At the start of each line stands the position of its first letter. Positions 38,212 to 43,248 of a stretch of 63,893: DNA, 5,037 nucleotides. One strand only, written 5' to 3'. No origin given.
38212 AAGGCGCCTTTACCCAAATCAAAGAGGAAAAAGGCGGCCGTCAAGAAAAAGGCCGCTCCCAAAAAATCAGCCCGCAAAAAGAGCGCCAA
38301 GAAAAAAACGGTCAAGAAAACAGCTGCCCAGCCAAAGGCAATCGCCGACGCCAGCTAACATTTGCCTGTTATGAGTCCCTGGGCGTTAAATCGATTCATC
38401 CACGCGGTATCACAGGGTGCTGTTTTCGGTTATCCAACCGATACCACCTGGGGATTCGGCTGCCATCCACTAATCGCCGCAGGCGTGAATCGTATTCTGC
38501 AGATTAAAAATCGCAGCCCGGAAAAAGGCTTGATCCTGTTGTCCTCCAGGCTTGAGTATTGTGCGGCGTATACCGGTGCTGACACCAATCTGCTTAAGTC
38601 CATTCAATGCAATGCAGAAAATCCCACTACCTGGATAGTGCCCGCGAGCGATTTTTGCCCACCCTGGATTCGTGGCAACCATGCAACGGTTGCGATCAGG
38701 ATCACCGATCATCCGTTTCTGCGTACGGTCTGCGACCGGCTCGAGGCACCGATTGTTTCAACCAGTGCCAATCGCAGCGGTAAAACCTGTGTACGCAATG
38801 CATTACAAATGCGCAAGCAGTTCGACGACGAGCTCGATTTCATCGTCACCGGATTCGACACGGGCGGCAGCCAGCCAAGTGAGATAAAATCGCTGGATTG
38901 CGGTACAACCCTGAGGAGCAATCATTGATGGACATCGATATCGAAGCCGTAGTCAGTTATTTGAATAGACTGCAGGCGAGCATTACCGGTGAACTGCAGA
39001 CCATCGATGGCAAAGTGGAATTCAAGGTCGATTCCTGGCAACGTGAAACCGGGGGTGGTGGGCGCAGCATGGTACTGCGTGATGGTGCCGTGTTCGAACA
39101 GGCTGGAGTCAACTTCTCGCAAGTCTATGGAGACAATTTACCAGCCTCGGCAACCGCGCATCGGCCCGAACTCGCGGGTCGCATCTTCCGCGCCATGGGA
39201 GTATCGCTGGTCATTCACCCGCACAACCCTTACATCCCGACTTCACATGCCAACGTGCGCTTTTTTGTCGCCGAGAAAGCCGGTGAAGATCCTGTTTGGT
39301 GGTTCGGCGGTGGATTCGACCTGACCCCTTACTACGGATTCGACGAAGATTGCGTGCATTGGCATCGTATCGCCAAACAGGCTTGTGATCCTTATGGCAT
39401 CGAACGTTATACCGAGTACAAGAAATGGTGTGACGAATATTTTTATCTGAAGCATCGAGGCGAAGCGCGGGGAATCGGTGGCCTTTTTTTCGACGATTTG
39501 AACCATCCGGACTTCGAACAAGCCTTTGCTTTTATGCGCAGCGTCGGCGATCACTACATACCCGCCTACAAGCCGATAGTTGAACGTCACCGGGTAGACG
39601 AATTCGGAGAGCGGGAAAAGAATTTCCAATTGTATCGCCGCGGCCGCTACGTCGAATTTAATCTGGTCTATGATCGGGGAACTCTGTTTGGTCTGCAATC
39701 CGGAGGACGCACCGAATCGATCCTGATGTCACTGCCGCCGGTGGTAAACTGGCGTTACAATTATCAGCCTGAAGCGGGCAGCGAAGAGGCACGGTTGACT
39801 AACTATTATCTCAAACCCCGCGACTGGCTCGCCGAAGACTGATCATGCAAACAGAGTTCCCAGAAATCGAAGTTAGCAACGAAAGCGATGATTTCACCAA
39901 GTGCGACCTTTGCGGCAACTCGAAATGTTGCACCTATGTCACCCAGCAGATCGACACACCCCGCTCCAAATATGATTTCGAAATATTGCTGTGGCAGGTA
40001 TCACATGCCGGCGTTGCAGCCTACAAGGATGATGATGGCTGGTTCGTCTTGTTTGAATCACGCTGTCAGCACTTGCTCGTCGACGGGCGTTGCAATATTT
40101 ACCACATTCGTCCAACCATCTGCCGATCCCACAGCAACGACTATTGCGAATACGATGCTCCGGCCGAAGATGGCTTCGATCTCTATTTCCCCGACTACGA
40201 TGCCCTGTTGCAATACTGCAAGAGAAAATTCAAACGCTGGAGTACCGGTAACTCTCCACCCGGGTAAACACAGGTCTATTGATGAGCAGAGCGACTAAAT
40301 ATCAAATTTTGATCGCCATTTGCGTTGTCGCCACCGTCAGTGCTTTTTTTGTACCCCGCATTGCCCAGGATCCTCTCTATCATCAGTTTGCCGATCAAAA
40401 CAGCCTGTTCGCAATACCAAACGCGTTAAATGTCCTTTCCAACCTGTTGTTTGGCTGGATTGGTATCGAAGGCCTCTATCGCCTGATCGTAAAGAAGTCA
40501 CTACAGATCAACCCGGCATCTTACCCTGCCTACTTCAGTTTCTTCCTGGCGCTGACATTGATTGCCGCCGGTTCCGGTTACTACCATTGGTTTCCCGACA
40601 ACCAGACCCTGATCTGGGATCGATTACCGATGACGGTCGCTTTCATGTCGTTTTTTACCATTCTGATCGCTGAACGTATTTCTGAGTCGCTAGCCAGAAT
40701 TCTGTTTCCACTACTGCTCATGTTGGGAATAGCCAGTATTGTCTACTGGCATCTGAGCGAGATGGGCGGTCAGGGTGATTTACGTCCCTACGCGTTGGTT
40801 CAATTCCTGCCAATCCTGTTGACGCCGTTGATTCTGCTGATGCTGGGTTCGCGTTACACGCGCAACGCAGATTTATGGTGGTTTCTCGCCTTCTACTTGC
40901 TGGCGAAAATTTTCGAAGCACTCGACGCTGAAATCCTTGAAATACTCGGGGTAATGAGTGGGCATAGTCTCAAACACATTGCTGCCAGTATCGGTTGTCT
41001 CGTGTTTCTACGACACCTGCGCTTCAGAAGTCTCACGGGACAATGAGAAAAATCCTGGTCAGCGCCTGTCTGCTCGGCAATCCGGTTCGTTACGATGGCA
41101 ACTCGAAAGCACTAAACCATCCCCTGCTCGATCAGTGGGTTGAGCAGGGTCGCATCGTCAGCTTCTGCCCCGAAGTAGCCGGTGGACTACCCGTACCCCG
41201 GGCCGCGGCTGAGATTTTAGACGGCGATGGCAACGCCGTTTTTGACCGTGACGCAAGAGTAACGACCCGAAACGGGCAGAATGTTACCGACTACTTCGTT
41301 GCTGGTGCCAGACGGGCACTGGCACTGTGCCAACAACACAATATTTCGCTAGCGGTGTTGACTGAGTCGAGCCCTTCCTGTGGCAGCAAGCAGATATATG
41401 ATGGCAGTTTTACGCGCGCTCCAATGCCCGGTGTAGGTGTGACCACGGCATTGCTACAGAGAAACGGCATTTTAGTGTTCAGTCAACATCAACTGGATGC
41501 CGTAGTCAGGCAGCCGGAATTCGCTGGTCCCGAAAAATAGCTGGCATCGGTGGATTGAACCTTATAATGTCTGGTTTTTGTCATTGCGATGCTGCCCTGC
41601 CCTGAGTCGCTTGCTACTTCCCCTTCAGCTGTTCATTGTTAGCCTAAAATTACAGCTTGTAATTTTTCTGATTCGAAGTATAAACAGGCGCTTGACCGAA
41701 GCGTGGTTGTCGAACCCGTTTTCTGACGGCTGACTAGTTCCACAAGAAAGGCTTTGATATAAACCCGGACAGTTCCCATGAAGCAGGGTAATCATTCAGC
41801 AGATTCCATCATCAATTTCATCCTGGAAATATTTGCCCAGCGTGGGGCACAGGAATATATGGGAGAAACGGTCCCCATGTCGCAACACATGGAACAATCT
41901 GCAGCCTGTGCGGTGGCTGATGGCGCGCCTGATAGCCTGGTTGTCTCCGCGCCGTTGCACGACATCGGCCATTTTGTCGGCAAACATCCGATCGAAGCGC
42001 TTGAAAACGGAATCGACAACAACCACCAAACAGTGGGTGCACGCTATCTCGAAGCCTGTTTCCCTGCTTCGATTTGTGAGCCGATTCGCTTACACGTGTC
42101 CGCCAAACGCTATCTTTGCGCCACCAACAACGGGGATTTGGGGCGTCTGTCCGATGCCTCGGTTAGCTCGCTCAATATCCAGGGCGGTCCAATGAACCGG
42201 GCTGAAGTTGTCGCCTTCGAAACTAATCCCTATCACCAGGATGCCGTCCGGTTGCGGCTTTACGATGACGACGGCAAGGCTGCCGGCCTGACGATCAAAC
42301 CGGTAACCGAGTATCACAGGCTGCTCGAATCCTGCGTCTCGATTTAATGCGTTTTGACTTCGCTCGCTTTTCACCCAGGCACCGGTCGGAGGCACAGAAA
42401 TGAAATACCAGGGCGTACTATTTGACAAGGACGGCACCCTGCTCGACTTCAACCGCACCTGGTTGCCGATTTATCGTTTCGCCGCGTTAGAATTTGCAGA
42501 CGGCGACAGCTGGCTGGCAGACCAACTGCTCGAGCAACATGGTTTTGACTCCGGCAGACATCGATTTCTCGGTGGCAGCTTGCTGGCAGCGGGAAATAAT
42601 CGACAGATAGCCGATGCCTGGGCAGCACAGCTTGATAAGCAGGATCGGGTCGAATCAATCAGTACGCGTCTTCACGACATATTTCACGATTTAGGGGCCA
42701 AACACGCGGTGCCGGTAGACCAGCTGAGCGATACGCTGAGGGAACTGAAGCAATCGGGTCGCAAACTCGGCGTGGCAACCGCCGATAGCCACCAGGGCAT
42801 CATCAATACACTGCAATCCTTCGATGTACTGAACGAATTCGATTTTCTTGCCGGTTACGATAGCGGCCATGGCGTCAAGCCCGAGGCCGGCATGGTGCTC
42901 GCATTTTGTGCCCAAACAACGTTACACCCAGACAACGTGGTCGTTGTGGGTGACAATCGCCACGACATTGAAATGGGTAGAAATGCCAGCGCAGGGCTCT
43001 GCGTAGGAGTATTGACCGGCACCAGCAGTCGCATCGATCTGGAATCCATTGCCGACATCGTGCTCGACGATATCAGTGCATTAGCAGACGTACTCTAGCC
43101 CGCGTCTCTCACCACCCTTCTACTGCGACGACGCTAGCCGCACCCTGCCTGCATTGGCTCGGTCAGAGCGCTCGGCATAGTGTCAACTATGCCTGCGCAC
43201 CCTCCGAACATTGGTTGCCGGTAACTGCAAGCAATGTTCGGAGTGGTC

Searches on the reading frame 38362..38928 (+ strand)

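Call 26: search_protein_families(library=pfam, proteins=[window:38362-38928:+], max_evalue=0.00001)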
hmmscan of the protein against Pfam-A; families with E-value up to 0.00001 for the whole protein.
window:38362-38928:+ (188 aa): 1 family
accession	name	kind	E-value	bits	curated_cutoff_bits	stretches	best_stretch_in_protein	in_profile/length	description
PF01300.24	Sua5_yciO_yrdC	-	2.6e-38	131.7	25.1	1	15-178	2-167/178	Telomere recombination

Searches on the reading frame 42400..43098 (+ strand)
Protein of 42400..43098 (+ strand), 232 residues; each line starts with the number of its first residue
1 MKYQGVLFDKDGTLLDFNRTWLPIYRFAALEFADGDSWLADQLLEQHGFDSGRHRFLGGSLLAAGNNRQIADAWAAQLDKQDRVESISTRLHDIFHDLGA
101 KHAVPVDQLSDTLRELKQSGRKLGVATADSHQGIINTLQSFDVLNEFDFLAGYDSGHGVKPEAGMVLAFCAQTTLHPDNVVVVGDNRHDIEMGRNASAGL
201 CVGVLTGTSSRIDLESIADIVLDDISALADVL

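Call 26: search_protein_families(library=pfam, proteins=[window:42400-43098:+], max_evalue=0.00001)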
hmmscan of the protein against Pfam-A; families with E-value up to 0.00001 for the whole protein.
window:42400-43098:+ (232 aa): 3 families
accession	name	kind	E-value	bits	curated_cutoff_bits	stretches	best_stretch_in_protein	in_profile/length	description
PF13419.12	HAD_2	-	5.3e-24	85.7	23.8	1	6-197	1-172/178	Haloacid dehalogenase-like hydrolase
PF00702.32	Hydrolase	-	6e-20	72.9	26.4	1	4-196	2-190/191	haloacid dehalogenase-like hydrolase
PF13242.12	Hydrolase_like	-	1.9e-11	44.1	22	1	160-227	4-74/75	HAD-hyrolase-like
